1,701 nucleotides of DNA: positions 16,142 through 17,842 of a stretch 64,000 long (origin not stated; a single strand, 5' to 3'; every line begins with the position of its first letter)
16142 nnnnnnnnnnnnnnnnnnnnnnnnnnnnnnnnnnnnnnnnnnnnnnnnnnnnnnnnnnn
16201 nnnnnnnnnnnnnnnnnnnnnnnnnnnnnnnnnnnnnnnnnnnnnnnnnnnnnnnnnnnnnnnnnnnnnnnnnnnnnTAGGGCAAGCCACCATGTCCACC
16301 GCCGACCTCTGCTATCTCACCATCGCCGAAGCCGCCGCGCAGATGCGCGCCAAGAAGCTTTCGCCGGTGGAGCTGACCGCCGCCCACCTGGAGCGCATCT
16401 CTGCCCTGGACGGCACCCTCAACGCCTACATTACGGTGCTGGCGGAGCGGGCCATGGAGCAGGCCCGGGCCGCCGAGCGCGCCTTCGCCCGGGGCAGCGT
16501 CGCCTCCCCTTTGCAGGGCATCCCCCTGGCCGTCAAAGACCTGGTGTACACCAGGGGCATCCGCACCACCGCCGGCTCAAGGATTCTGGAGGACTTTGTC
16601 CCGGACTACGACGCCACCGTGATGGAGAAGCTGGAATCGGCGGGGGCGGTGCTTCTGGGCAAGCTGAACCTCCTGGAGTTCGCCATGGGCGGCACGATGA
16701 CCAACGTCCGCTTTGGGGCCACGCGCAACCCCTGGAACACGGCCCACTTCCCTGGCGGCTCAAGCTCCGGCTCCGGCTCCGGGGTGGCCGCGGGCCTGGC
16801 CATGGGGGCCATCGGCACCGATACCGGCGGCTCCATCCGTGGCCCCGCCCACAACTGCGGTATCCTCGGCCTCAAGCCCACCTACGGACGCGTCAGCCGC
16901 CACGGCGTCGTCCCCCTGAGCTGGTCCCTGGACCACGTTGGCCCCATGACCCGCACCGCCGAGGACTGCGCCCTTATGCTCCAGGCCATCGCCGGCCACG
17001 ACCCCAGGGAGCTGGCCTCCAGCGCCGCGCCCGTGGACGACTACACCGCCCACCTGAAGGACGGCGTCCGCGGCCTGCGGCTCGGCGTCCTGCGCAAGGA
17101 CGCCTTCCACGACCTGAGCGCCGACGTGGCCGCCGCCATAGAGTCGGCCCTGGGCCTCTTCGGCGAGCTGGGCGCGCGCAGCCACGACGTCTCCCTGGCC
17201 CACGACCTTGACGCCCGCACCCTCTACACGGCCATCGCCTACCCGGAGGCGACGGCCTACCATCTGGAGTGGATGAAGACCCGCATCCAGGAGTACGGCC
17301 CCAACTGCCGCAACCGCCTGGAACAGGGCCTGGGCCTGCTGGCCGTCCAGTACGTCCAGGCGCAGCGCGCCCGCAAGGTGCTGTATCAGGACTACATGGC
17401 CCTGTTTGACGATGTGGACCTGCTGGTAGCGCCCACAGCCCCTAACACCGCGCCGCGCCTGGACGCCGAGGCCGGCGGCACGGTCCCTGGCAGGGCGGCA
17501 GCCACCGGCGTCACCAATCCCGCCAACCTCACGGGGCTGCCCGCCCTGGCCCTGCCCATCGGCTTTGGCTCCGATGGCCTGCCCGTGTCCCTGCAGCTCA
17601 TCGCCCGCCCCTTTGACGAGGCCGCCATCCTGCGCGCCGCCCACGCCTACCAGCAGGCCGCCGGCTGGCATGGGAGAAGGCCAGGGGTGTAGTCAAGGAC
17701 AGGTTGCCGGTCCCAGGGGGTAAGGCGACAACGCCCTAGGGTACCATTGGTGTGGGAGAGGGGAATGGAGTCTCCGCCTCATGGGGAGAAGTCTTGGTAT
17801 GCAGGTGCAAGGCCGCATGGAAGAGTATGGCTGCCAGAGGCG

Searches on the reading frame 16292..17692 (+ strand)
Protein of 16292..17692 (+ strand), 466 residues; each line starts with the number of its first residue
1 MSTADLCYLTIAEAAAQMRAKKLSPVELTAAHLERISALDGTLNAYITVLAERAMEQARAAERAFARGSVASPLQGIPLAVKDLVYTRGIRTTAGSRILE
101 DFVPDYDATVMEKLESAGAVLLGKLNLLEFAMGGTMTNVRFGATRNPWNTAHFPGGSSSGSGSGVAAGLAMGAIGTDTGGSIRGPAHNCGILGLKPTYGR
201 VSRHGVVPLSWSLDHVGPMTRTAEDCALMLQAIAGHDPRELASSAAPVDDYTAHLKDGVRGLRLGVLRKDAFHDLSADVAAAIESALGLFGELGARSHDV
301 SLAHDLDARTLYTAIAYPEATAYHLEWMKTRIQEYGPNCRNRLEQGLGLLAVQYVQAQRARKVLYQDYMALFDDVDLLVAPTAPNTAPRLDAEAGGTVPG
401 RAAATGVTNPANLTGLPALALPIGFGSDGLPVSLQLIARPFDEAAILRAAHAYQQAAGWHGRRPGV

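Call 24: search_protein_families(library=pfam, proteins=[window:16292-17692:+])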
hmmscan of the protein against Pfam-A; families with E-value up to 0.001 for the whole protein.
window:16292-17692:+ (466 aa): 1 family
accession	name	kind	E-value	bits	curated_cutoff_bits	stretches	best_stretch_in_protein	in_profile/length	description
PF01425.27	Amidase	-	3e-122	409.3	27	1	27-447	1-445/445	Amidase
